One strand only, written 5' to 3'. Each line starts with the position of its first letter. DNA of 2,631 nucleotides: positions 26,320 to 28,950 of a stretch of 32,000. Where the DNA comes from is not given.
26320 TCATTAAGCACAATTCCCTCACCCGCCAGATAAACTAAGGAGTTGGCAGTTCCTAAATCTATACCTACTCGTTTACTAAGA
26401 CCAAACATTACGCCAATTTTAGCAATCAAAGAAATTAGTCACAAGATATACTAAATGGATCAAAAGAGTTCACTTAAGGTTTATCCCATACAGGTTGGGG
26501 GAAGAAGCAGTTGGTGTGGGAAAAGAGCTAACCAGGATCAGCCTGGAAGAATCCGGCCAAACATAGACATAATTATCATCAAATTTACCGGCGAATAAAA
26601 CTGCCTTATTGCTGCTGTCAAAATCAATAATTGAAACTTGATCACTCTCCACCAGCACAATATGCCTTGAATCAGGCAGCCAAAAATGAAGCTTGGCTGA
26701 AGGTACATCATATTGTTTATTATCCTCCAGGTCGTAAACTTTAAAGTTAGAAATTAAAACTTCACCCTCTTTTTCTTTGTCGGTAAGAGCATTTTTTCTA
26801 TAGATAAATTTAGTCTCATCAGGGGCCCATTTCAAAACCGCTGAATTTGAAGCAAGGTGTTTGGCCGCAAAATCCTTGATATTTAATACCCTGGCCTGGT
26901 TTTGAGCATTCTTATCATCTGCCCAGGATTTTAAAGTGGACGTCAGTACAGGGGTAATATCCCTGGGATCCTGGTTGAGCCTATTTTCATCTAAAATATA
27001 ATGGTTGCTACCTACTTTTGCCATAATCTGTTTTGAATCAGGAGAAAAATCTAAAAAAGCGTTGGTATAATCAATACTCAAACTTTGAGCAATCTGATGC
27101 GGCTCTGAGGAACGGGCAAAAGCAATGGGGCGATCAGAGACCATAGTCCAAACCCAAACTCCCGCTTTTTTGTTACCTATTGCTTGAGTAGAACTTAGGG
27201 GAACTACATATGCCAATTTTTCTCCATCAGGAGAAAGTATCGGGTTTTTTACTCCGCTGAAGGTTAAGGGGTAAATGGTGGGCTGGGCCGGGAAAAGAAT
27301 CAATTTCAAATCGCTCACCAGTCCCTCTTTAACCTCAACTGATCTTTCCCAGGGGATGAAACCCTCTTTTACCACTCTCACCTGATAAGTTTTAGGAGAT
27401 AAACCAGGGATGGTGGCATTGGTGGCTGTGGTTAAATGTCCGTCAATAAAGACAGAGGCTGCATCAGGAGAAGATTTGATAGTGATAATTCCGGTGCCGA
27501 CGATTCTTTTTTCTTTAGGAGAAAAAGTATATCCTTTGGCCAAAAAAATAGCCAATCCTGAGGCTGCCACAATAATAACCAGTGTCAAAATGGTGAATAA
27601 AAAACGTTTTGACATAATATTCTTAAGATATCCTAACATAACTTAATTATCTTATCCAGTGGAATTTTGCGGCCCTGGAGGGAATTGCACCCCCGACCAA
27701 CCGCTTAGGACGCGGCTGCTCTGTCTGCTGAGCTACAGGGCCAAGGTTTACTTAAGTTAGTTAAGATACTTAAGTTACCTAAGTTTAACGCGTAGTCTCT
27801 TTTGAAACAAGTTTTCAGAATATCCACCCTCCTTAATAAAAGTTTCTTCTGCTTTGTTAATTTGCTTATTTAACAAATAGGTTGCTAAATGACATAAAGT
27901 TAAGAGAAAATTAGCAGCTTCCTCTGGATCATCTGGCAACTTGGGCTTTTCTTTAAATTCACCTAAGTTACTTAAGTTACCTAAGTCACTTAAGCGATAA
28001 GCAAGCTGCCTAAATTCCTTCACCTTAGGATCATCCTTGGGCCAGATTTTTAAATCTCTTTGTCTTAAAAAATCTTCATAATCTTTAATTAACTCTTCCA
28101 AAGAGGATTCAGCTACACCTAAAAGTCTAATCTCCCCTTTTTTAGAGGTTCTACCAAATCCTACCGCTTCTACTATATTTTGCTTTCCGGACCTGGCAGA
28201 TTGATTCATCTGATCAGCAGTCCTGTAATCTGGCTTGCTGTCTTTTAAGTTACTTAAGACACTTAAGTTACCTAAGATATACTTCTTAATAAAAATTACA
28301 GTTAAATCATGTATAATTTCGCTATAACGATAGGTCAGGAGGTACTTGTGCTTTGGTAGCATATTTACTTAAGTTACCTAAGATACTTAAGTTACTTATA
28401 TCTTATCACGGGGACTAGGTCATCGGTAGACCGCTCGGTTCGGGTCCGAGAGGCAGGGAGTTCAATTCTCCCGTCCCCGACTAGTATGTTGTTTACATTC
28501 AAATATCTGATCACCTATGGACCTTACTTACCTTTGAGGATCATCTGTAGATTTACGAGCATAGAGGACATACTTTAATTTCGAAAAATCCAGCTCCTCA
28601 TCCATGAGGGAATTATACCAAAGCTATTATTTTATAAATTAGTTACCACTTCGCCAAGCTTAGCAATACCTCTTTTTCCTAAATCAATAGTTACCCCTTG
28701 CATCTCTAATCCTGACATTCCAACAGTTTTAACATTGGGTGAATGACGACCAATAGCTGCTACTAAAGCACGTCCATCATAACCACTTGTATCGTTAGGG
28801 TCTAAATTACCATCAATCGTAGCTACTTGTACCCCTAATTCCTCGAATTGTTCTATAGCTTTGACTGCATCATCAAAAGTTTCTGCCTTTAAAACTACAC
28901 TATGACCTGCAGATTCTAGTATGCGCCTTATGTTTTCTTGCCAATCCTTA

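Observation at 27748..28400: Four 36-bp arrays of the 9-mer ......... flank and lie in frame within a four-helix-bundle gene between two tRNAs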

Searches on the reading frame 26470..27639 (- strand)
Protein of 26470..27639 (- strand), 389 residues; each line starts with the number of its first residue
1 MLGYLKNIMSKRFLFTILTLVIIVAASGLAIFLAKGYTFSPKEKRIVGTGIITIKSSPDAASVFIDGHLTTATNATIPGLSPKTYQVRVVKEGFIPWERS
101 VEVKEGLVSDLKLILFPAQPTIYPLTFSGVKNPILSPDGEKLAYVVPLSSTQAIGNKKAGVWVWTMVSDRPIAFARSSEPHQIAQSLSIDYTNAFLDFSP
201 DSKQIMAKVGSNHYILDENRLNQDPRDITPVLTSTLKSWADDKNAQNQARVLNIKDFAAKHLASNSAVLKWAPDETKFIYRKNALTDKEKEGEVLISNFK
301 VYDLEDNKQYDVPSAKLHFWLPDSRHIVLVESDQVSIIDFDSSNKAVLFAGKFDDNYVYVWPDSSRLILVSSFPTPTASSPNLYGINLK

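Call 8: search_protein_families(library=pfam, proteins=[window:26470-27639:-], max_evalue=0.01)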
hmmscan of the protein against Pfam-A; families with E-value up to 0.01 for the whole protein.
window:26470-27639:- (389 aa): 2 families
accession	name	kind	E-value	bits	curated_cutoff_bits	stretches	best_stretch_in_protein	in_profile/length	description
PF08308.17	PEGA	-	7.1e-13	48.7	20.8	1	50-112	2-64/71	PEGA domain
PF13620.12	CarboxypepD_reg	-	0.0033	18.2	32.3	1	75-112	40-78/82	Carboxypeptidase regulatory-like domain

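Call 62: find_related_loci(query=window:26470-27639:-, collection=metagenome_contigs, flank=4000)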
Query window:26470-27639:- (389 aa) in metagenome_contigs; peptide patterns used: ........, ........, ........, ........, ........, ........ (x = any residue, [..] = any of these).
209 stretches matched a pattern; 78 encode a relative of the query (tblastn E <= 1e-3); 78 distinct loci.
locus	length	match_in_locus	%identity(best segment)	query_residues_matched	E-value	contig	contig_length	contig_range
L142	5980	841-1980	64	8-389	1e-172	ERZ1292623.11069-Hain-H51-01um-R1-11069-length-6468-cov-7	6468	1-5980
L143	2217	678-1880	62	8-389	6e-178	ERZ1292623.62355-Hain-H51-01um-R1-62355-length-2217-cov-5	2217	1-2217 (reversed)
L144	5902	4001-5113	65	9-389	2e-165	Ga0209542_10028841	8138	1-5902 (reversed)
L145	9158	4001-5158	62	9-389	1e-164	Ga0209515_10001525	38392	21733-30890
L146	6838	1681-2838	62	9-389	1e-164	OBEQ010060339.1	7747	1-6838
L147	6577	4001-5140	62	2-387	4e-164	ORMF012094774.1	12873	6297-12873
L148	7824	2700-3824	63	8-389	9e-163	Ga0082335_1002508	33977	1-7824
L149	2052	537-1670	63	8-389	2e-175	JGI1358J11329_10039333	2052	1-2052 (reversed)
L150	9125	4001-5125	62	8-389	4e-162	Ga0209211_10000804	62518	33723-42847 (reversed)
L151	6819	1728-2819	62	9-389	2e-162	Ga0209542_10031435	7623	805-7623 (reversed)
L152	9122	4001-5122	62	9-389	2e-162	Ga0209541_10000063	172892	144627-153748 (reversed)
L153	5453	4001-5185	60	7-389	2e-162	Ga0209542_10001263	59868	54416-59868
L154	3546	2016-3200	60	7-389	1e-168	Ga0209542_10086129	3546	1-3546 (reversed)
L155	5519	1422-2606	60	7-389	5e-164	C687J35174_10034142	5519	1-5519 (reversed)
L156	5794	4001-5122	62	5-389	6e-162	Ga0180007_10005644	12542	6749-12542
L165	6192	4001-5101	60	8-389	6e-157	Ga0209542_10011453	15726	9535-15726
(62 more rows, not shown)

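Call 87: search_protein_families(library=pfam, proteins=[L152:2492-3133:+, L148:1243-1758:+, L165:2433-3071:+, L153:2275-2793:+], max_evalue=0.01)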
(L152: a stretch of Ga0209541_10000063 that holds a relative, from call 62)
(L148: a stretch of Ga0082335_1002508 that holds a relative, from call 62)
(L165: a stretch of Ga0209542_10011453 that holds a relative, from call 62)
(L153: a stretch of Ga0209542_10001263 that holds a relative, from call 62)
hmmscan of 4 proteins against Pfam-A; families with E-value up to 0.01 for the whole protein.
L152:2492-3133:+ (213 aa): 1 family
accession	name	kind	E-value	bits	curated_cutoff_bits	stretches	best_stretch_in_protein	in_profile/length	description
PF13936.12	HTH_38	-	0.003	17.7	27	1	7-44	4-41/44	Helix-turn-helix domain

L148:1243-1758:+ (171 aa): 2 families
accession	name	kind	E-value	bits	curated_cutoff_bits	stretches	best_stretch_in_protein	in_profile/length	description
PF20803.2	PaaX_M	-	2.4e-23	82.5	24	1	90-161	2-73/83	PaaX protein central Cas2-like domain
PF09827.14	CRISPR_Cas2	-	5.8e-05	23.6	23.8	1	96-134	2-37/74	CRISPR associated protein Cas2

L165:2433-3071:+ (212 aa): 0 families

L153:2275-2793:+ (172 aa): 5 families
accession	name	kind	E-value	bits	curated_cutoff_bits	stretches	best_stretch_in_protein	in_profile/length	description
PF20803.2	PaaX_M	-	1.6e-21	76.6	24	1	95-169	3-77/83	PaaX protein central Cas2-like domain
PF09827.14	CRISPR_Cas2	-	8.7e-05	23.1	23.8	1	100-138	2-37/74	CRISPR associated protein Cas2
PF13463.12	HTH_27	-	0.00095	19.8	22.2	1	46-83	29-68/68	Winged helix DNA-binding domain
PF22665.2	DUF6293_C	-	0.0023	18.8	27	0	54-88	66-99/101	DUF6293 C-terminal winged helix domain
PF01638.23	HxlR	-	0.0062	16.8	20.8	0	39-87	23-73/91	HxlR-like helix-turn-helix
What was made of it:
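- Tried and rejected: My by-eye label ".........-like" for the ~212-aa alternative occupant has no Pfam support; only an HTH domain was found (call 87).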

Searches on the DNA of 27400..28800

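Call 71: search_rna_families(source=window, start=27400, end=28800, threshold=evalue, max_evalue=1)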
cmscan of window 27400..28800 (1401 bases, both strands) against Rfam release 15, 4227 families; matches with E-value up to 1: 5.
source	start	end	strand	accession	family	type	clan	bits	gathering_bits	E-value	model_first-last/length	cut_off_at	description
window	27670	27742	-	RF00005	tRNA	Gene; tRNA;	CL00001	58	29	1.3e-11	1-71/71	no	tRNA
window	28409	28480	+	RF00005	tRNA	Gene; tRNA;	CL00001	57.4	29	2e-11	1-71/71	no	tRNA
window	27519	27624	-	RF02060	STnc410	Gene; sRNA;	-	20.7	50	0.087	1-158/158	no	Enterobacterial sRNA STnc410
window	27660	27736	-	RF00233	Tymo_tRNA-like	Cis-reg;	-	19.9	40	0.2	1-84/84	no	Tymovirus/Pomovirus/Furovirus tRNA-like 3' UTR element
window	27460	27541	-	RF01196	snoZ30a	Gene; snRNA; snoRNA; CD-box;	-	17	80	0.99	1-92/92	no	Small nucleolar RNA Z30a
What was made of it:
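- Tried and rejected: Rfam found nothing but the tRNAs (call 71).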
